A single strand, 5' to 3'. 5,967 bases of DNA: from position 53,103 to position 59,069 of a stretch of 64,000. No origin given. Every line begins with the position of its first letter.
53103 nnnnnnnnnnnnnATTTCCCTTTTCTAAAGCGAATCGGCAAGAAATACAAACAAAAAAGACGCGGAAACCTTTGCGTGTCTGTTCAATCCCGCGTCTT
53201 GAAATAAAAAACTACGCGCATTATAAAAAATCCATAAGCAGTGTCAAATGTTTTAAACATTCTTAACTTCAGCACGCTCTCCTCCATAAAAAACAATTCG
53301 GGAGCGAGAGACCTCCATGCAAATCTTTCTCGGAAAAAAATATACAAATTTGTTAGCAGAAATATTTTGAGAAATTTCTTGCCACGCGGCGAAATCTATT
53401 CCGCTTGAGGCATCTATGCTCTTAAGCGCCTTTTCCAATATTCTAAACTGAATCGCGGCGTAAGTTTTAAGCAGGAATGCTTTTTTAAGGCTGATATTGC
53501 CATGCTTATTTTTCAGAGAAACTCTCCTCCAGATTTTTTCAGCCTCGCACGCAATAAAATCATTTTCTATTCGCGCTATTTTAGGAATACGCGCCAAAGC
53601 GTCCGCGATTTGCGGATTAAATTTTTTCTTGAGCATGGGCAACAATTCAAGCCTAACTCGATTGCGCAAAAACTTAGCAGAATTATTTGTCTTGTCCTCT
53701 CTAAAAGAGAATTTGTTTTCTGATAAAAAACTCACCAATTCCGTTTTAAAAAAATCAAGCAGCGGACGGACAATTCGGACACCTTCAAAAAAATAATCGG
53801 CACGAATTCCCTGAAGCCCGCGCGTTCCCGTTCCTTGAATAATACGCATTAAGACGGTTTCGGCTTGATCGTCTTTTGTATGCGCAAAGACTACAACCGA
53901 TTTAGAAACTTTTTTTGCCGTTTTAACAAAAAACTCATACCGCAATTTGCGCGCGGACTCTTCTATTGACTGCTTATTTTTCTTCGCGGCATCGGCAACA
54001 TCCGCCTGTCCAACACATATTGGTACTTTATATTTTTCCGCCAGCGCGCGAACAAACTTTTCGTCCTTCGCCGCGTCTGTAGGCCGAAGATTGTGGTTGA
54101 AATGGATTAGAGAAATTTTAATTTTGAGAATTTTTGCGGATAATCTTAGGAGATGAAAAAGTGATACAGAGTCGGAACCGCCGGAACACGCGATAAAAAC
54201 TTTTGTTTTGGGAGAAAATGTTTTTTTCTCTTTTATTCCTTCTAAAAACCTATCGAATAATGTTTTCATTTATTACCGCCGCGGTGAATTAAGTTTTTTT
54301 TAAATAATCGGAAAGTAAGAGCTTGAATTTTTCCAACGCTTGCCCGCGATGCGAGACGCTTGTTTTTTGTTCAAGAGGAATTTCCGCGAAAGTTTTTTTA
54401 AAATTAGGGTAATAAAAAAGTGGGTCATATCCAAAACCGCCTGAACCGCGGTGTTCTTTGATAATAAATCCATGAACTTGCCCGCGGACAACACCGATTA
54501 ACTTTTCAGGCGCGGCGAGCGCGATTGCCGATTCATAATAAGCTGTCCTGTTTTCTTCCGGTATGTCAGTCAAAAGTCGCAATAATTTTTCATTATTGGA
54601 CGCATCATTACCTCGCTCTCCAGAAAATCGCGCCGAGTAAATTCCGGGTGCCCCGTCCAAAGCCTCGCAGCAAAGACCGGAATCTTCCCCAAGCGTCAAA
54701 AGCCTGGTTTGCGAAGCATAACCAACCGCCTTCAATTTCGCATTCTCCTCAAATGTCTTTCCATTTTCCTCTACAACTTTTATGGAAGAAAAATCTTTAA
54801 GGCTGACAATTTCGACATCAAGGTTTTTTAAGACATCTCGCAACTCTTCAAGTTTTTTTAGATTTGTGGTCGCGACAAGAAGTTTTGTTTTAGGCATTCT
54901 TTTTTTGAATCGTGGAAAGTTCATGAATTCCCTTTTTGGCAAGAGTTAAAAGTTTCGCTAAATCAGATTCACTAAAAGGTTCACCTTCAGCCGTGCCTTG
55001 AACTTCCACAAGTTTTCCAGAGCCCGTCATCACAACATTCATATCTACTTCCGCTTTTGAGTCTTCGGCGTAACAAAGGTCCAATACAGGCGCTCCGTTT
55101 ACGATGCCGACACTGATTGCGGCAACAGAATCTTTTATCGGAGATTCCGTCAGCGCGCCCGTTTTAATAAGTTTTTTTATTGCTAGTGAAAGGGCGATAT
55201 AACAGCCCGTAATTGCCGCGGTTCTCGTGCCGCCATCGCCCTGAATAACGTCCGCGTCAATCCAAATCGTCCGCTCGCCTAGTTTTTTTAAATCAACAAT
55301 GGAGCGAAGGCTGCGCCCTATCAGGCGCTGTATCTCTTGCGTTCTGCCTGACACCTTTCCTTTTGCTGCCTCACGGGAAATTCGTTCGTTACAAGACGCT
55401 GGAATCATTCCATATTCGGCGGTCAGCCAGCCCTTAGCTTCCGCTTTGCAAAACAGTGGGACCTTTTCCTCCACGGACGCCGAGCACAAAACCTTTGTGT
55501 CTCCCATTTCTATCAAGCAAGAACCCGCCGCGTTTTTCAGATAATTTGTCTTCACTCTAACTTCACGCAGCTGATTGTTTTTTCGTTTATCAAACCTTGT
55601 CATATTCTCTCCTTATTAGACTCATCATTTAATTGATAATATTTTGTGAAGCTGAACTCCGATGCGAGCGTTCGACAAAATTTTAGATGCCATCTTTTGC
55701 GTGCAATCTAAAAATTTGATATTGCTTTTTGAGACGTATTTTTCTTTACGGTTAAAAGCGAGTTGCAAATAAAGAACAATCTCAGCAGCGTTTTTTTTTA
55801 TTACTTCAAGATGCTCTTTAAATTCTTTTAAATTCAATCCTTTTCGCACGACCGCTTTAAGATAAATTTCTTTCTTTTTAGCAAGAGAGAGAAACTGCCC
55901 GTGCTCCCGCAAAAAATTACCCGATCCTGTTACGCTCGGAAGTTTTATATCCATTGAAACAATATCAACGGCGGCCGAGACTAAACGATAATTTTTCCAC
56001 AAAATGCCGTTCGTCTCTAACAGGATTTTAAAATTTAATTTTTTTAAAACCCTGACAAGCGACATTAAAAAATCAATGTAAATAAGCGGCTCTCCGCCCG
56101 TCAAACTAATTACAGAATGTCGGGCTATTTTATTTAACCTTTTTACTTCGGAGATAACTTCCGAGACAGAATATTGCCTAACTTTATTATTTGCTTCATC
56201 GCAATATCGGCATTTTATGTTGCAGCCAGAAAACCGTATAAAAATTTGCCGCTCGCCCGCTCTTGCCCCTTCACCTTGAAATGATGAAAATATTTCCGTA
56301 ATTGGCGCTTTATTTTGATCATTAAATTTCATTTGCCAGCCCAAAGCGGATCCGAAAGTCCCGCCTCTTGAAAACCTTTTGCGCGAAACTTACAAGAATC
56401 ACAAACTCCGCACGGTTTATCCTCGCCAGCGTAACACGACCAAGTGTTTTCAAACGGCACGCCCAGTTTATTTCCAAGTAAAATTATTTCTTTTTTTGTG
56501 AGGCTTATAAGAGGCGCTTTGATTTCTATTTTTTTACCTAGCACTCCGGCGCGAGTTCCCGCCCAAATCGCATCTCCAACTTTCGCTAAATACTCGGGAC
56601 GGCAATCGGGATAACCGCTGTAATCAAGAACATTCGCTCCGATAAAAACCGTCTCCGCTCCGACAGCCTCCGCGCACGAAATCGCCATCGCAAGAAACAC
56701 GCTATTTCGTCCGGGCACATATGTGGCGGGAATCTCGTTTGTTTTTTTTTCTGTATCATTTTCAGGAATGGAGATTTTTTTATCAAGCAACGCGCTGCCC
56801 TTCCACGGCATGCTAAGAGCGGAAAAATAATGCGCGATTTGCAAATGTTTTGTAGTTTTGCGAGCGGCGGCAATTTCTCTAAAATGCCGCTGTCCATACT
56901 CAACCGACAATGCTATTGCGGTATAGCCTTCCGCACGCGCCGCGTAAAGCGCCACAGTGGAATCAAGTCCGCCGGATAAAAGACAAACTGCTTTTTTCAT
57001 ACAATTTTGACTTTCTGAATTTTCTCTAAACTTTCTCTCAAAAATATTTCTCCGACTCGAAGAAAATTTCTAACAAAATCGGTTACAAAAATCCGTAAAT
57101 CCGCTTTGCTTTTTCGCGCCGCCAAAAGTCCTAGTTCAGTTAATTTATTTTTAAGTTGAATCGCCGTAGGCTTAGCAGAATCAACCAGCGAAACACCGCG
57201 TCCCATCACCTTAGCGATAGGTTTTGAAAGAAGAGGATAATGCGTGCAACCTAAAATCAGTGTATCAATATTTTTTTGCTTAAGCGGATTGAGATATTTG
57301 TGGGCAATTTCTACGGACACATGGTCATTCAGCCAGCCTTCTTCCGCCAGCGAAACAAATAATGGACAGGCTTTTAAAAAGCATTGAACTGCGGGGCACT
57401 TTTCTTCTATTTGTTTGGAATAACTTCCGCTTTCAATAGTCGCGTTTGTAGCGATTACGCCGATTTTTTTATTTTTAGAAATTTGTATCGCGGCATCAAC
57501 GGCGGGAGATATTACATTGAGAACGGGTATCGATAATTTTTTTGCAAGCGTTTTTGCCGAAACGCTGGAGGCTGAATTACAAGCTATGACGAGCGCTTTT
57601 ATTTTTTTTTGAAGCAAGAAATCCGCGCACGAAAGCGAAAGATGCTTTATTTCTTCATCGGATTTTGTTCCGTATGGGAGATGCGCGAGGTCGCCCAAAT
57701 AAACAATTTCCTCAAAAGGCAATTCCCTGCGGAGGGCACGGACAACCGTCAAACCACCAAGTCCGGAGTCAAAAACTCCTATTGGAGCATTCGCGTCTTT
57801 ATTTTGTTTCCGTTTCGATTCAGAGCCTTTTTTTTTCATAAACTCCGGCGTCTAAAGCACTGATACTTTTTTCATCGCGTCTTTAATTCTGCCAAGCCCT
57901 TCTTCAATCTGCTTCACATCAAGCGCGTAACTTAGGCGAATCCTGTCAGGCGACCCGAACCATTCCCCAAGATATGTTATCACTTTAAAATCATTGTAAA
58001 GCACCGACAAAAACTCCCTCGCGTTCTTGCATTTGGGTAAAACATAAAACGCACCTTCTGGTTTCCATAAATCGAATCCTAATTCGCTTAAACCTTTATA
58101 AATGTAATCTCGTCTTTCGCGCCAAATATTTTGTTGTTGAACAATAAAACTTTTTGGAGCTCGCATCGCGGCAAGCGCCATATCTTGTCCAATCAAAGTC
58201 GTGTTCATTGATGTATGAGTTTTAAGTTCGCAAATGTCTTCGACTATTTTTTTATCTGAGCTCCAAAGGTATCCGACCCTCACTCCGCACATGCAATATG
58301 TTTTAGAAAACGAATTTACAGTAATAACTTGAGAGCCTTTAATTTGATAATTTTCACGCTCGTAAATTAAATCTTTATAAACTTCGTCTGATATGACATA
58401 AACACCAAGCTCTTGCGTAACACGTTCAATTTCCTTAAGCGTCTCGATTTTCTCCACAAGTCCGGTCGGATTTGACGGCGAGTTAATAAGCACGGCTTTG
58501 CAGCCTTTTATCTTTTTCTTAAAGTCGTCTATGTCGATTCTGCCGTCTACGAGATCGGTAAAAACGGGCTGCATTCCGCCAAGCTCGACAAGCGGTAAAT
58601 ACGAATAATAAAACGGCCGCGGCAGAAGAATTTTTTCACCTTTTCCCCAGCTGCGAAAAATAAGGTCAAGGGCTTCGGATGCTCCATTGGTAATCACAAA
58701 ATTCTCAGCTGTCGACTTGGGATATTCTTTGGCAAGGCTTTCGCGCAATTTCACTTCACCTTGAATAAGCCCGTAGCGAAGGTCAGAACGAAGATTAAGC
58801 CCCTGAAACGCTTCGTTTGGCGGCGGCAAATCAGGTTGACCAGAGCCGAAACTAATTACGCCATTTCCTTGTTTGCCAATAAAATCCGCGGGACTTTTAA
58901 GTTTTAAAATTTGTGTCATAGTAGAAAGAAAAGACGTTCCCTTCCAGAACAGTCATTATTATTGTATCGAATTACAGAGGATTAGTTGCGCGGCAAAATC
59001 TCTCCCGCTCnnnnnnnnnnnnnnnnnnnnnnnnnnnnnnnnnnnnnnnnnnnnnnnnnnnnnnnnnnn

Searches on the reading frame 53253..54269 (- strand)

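Call 28: search_protein_families(library=pfam, proteins=[window:53253-54269:-], max_evalue=0.001)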
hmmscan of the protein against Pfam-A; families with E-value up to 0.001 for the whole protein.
window:53253-54269:- (338 aa): 2 families
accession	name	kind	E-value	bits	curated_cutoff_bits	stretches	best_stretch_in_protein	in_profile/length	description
PF01171.26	ATP_bind_3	-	4.2e-54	183.5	27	1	23-207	1-181/182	PP-loop family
PF01507.26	PAPS_reduct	-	0.00098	19.6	22.5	0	24-130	2-95/175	Phosphoadenosine phosphosulfate reductase domain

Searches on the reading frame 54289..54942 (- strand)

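Call 28: search_protein_families(library=pfam, proteins=[window:54289-54942:-], max_evalue=0.001)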
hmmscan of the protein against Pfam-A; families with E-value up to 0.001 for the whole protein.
window:54289-54942:- (217 aa): 1 family
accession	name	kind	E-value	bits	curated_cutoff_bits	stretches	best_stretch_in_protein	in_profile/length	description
PF01725.21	Ham1p_like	-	4.3e-61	206.5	22.5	1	21-207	1-184/186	Ham1 family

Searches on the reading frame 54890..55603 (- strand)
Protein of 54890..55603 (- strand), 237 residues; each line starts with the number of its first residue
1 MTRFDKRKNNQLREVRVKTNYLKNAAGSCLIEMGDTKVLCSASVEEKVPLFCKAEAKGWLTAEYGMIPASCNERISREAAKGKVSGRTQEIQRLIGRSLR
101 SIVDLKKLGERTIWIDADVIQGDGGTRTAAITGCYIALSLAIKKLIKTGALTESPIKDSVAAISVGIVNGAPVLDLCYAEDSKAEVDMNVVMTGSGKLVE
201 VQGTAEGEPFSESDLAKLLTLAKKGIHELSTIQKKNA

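Call 28: search_protein_families(library=pfam, proteins=[window:54890-55603:-], max_evalue=0.001)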
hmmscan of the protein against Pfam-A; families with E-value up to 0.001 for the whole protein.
window:54890-55603:- (237 aa): 2 families
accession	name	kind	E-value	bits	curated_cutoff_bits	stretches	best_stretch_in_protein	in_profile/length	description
PF01138.27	RNase_PH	-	1.1e-28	100.7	25.5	1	11-141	1-127/130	3' exoribonuclease family, domain 1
PF03725.20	RNase_PH_C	-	7.6e-15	55.1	20.8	1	159-225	2-67/67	3' exoribonuclease family, domain 2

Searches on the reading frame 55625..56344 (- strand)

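Call 28: search_protein_families(library=pfam, proteins=[window:55625-56344:-], max_evalue=0.001)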
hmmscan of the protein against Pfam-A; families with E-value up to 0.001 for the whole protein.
window:55625-56344:- (239 aa): 2 families
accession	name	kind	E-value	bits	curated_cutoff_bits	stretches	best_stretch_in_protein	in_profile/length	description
PF04055.27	Radical_SAM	-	6.4e-16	59.4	29.5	1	38-179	4-163/166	Radical SAM superfamily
PF13353.11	Fer4_12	-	6.6e-10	39.9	22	1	23-120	2-98/137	4Fe-4S single cluster domain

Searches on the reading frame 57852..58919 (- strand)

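Call 3: search_protein_families(library=pfam, proteins=[window:57852-58919:-], max_evalue=1)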
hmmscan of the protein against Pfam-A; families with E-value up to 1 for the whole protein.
window:57852-58919:- (355 aa): 4 families
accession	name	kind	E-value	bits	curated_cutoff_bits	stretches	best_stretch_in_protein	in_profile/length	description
PF00155.27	Aminotran_1_2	-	4.5e-54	184.4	19.7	1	21-345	3-361/361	Aminotransferase class I and II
PF00266.25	Aminotran_5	-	0.00062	19.3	21.5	1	58-178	48-175/371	Aminotransferase class-V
PF01041.23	DegT_DnrJ_EryC1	-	0.0015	18.3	19.8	1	71-238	39-204/360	DegT/DnrJ/EryC1/StrS aminotransferase family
PF01053.26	Cys_Met_Meta_PP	-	0.026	13.5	27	1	71-180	68-175/381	Cys/Met metabolism PLP-dependent enzyme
